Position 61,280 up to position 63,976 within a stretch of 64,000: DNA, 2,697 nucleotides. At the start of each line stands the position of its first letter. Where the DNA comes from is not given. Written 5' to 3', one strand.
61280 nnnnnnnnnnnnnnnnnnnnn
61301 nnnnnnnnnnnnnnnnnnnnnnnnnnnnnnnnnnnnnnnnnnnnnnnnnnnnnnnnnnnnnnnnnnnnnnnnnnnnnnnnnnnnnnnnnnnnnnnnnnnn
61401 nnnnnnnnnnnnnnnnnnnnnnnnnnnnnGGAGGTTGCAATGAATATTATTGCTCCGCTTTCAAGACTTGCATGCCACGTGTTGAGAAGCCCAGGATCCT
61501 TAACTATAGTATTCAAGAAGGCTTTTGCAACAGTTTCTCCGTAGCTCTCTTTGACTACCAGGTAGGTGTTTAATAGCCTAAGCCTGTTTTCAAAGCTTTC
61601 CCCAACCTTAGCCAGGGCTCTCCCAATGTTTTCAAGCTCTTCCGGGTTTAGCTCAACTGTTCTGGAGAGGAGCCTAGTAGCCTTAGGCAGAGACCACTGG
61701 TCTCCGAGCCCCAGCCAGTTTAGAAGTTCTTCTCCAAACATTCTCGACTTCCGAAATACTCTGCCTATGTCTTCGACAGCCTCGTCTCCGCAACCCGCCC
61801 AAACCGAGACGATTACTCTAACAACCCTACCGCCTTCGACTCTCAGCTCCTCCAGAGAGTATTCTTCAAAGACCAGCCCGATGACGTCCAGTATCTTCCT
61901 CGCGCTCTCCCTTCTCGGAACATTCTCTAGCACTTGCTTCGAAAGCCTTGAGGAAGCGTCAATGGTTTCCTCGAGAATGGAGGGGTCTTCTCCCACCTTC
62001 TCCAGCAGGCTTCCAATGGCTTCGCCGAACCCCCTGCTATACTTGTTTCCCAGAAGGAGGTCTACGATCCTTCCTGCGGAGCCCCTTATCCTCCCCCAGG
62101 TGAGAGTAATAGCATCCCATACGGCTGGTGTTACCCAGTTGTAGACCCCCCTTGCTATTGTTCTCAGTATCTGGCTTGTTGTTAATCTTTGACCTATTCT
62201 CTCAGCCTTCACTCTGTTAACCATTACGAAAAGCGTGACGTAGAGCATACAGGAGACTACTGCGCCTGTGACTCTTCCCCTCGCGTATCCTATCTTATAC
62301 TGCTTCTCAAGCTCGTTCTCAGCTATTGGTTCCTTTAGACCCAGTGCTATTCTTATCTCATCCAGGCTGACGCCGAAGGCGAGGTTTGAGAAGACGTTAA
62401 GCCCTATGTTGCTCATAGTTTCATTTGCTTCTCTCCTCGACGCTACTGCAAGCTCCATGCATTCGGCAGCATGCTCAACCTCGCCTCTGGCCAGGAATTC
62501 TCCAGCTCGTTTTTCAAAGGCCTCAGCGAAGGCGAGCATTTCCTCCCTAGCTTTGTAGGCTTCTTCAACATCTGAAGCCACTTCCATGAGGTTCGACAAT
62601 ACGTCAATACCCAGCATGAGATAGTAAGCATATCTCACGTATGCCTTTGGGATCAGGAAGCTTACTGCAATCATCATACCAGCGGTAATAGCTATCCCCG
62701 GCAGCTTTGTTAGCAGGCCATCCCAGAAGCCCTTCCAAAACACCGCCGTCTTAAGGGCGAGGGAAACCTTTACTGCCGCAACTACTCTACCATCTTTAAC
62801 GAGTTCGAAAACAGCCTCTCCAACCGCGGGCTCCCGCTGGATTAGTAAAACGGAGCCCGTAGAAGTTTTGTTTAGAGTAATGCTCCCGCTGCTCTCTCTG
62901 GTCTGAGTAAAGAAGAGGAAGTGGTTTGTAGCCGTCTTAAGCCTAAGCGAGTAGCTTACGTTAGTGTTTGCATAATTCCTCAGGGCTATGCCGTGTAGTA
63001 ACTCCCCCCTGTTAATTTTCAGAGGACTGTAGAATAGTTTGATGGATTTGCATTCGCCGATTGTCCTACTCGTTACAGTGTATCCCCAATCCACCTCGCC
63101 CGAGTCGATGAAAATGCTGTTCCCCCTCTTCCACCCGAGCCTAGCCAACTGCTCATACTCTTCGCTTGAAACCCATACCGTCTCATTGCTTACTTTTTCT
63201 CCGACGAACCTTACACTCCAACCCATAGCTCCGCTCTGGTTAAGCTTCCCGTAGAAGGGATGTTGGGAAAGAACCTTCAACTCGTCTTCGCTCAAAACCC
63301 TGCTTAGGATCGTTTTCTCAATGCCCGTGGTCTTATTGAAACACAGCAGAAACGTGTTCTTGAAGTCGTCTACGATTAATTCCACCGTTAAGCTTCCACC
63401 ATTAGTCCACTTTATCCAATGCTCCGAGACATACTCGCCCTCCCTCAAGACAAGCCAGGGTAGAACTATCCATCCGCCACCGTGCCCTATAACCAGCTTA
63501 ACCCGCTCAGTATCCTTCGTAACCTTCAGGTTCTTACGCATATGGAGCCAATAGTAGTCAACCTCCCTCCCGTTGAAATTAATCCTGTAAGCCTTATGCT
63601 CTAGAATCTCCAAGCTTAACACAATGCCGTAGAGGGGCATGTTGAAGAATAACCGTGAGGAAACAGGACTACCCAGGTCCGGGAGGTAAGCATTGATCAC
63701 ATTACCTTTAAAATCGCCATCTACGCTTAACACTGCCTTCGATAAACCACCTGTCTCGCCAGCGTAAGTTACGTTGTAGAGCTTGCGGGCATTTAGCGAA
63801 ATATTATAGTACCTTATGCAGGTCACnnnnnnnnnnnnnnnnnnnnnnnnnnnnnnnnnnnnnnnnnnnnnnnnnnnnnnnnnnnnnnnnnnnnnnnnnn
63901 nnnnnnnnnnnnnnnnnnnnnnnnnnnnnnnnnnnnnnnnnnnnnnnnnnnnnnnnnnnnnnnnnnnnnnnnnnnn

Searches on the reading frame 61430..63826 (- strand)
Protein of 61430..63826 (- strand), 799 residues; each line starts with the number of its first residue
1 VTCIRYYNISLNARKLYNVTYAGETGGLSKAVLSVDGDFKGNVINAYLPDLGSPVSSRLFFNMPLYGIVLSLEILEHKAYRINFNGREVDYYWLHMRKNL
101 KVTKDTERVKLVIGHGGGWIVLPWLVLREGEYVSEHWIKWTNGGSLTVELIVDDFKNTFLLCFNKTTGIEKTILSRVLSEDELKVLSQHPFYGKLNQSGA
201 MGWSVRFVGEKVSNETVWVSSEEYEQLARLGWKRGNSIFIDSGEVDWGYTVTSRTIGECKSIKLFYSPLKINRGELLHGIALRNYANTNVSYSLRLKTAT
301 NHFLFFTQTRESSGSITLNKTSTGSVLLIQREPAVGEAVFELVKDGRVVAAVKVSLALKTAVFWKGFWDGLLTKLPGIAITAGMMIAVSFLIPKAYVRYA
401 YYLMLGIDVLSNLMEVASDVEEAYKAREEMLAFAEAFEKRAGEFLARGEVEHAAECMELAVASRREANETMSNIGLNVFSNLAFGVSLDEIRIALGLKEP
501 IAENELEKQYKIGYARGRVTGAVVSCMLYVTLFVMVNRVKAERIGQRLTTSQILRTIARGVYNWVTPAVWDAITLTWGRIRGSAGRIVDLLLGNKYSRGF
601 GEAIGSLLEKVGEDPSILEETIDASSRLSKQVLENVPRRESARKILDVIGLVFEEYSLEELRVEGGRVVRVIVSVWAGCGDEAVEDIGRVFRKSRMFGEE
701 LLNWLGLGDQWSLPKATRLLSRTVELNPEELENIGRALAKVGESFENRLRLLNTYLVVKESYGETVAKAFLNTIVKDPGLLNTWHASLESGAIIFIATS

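Call 90: search_protein_representatives(protein=window:61430-63826:-)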
Query: 799 residues. Proteins with E-value up to 0.001 (for the whole library): 43; up to 1e-10: 35; up to 1e-30: 17. The best 43 are listed.
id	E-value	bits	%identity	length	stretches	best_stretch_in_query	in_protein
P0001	0.0e+00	1776.2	100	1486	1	1-799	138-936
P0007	3.0e-283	958.4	57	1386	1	2-789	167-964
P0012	2.5e-254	862.8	59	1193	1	69-783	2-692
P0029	3.8e-230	782.8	54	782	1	2-688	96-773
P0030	3.8e-137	475.3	61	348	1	185-527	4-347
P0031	3.9e-108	379.3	44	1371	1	256-781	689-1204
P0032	1.0e-102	361.5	46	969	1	339-782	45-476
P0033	2.4e-101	356.9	40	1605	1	173-779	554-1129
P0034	4.7e-65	236.9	52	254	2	27-220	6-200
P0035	1.6e-40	155.8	29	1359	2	174-585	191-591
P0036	7.7e-39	150.2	29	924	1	174-794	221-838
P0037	1.7e-37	145.8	30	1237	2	179-583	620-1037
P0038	3.9e-37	144.5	27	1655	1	202-767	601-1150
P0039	8.2e-37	143.5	26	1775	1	202-788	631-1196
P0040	1.3e-33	132.9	41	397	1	2-162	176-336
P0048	2.8e-26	108.7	30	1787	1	253-796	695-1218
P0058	4.4e-15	71.6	27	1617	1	251-796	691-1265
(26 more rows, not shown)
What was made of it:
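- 59777..64000 (-): Giant protein gene (1510 aa in full). Only aa 104-1510 lie in the window, and the ORF runs off the window end. The protein has an N-terminal signal/anchor and two strong hydrophobic segments at aa 536-554 and 680-698. Its C-terminal domain carries a conserved D1425...E1439-x-K1441 motif. Call 90 (43 representatives in 1.8 billion proteins).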

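Call 91: search_protein_families(library=pfam, proteins=[P0033, P0039, P0048, P0031, P0035, P0058], max_evalue=0.01)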
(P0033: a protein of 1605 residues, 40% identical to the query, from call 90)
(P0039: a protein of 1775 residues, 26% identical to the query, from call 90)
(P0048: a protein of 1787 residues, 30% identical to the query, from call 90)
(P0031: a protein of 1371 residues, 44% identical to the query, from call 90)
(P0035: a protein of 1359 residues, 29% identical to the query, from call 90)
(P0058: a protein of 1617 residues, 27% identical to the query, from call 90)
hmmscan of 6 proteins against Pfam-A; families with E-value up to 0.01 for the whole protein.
P0033 (1605 aa): 0 families

P0039 (1775 aa): 1 family
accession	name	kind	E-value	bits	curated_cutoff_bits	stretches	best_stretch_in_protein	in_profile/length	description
PF02237.23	BPL_C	-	7.3e-05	23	21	1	1541-1566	3-28/48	Biotin protein ligase C terminal domain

P0048 (1787 aa): 0 families

P0031 (1371 aa): 0 families

P0035 (1359 aa): 0 families

P0058 (1617 aa): 0 families
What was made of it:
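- Tried and rejected: Pfam also gave nothing for six distant family members (call 91).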
